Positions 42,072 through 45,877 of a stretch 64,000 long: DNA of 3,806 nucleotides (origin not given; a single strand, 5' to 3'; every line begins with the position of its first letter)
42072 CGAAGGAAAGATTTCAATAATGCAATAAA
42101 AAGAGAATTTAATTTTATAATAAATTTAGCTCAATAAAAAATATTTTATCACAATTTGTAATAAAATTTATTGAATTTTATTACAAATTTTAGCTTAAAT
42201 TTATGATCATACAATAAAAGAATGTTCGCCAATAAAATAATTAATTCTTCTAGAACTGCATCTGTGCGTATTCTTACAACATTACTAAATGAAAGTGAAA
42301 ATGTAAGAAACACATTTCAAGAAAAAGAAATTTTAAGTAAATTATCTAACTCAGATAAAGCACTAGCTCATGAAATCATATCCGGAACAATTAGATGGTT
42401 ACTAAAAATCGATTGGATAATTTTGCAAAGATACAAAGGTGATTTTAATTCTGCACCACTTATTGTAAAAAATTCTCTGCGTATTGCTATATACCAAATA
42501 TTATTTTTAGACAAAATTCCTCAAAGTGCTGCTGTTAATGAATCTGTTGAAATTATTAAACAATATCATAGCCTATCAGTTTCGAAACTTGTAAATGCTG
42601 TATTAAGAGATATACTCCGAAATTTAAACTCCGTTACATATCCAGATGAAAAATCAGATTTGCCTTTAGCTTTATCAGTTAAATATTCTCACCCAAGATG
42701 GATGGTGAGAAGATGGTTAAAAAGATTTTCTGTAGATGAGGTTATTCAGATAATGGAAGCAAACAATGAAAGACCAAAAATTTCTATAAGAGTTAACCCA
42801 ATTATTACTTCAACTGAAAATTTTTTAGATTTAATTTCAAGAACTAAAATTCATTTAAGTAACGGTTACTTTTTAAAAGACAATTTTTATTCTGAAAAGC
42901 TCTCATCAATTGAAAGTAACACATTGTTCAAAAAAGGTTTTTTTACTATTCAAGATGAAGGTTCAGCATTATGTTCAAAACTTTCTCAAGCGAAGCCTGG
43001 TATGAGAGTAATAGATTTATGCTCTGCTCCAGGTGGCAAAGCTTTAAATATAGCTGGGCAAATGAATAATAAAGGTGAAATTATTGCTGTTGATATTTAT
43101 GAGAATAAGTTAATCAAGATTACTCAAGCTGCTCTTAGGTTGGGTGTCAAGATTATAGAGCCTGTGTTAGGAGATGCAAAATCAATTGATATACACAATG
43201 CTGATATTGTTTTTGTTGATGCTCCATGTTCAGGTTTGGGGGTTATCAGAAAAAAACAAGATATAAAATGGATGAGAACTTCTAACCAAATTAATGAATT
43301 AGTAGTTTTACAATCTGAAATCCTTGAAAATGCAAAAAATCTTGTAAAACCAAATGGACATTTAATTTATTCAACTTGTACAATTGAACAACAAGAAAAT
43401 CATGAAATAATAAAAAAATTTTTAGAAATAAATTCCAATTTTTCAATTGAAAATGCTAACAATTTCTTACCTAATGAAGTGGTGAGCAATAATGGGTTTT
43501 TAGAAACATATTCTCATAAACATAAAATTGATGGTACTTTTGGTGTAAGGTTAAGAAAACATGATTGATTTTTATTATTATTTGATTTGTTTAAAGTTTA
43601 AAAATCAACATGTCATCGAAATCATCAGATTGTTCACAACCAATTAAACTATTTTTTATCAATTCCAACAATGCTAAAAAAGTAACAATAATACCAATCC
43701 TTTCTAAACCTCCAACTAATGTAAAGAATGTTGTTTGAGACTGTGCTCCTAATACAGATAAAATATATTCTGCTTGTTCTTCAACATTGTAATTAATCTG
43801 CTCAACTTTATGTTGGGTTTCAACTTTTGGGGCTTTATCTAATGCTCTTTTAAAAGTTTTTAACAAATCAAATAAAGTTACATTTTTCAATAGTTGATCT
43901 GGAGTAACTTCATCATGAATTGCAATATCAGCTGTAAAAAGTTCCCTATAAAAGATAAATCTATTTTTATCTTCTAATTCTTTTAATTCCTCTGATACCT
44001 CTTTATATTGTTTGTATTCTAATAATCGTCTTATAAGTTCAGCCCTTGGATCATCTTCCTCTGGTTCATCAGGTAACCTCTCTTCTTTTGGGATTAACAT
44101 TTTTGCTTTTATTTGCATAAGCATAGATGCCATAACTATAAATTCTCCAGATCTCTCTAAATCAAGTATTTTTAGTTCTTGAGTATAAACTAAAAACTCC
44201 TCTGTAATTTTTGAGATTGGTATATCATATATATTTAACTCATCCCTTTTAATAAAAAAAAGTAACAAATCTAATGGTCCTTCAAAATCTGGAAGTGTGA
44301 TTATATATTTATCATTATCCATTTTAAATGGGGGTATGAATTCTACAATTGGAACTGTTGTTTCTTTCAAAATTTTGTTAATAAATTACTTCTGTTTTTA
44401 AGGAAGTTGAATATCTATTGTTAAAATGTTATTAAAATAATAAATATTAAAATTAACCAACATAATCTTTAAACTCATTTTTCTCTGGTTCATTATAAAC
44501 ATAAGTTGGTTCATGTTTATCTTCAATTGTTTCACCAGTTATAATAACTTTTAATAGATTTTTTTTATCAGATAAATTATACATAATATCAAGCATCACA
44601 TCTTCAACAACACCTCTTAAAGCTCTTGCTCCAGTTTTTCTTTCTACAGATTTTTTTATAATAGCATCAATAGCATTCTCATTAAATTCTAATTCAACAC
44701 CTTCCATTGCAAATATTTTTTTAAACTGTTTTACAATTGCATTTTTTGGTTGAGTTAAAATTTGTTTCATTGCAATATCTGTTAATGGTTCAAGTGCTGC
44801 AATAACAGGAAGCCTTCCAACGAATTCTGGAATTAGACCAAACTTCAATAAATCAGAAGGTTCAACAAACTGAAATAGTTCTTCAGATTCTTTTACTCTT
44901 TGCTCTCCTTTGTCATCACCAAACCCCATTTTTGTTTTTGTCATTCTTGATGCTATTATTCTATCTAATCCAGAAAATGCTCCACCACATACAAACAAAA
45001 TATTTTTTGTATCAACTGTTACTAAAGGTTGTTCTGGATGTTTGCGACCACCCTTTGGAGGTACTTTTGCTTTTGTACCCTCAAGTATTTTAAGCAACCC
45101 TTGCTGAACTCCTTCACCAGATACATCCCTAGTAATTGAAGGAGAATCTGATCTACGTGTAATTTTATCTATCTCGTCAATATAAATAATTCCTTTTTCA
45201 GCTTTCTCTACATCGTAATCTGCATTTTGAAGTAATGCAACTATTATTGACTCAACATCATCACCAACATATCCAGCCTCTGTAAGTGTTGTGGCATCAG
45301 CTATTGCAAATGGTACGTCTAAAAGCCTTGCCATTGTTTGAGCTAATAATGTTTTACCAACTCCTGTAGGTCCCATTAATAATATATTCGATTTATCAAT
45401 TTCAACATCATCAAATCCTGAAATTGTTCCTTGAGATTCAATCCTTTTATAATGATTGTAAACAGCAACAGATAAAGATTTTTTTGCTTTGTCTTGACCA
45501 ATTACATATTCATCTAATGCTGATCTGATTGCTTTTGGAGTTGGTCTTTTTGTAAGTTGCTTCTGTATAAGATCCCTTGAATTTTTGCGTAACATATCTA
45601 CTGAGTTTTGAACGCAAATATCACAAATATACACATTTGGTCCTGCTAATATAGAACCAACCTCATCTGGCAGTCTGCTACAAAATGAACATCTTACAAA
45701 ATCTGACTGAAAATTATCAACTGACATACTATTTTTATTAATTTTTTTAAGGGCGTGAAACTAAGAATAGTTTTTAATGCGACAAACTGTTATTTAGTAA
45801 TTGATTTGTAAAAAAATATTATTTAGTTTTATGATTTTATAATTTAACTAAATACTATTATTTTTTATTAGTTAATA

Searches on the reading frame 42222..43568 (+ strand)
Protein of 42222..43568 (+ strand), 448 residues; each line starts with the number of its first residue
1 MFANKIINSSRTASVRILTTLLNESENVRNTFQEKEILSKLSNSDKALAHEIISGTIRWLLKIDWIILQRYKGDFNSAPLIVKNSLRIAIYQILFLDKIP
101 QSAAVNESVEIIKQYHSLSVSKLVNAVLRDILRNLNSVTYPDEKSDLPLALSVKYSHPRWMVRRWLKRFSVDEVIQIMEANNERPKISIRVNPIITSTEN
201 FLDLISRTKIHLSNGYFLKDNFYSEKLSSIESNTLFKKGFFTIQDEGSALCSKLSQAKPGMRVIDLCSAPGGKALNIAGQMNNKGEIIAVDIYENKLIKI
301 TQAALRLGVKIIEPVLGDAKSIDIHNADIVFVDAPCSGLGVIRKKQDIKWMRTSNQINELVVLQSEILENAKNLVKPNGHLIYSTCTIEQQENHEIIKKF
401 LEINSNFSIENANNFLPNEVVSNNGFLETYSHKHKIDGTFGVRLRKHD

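Call 69: search_protein_families(library=pfam, proteins=[window:42222-43568:+], max_evalue=0.00001)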
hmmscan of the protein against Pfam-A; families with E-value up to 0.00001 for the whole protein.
window:42222-43568:+ (448 aa): 5 families
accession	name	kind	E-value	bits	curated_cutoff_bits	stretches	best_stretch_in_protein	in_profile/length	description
PF01189.24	Methyltr_RsmB-F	-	6.5e-44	150.4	27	1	258-444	7-198/199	16S rRNA methyltransferase RsmB/F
PF01029.23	NusB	-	1.9e-26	93.5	23.1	1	9-133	2-133/133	NusB family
PF22458.1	RsmF-B_ferredox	-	1.8e-12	47.7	27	1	157-217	1-60/74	Methyltr_RsmF/B-like, ferredoxin-like domain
PF13847.12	Methyltransf_31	-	6.7e-12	45.8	27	1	258-399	2-125/145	Methyltransferase domain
PF01728.25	FtsJ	-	1.4e-07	32.1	24.1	1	257-399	19-151/181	FtsJ-like methyltransferase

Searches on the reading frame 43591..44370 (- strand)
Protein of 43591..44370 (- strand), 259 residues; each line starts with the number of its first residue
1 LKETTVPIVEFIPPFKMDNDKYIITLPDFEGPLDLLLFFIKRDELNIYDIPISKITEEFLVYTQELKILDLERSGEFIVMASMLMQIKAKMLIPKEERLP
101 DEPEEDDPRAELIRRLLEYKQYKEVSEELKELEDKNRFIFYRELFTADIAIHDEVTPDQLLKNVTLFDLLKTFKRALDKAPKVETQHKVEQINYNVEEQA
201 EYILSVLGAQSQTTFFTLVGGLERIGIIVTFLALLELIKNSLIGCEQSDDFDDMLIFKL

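Call 69: search_protein_families(library=pfam, proteins=[window:43591-44370:-], max_evalue=0.00001)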
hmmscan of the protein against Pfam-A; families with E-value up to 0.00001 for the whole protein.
window:43591-44370:- (259 aa): 1 family
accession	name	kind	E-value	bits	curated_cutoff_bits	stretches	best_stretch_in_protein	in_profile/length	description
PF02616.19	SMC_ScpA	-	2.5e-39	136.1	24.6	1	40-256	2-229/232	Segregation and condensation protein ScpA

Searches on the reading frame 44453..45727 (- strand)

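Call 69: search_protein_families(library=pfam, proteins=[window:44453-45727:-], max_evalue=0.00001)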
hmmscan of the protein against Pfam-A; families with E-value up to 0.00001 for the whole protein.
window:44453-45727:- (424 aa): 6 families
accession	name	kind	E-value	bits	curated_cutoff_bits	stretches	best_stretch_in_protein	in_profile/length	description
PF07724.20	AAA_2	-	8.2e-33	114.2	27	1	112-309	3-166/166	AAA domain (Cdc48 subfamily)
PF00004.35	AAA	-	3.5e-17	63.5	21.2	1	115-239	1-99/131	ATPase family associated with various cellular activities (AAA)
PF06689.19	zf-C4_ClpX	-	2.9e-12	46.7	27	1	12-47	2-38/39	ClpX C4-type zinc finger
PF10431.15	ClpB_D2-small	-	4.2e-09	36.8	21.9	1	315-384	1-66/81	C-terminal, D2-small domain, of ClpB protein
PF05496.18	RuvB_N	-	1.7e-06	28.3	27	1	70-192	5-99/159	Holliday junction DNA helicase RuvB P-loop domain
PF07728.20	AAA_5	-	2.2e-06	28.2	22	0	114-190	1-79/139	AAA domain (dynein-related subfamily)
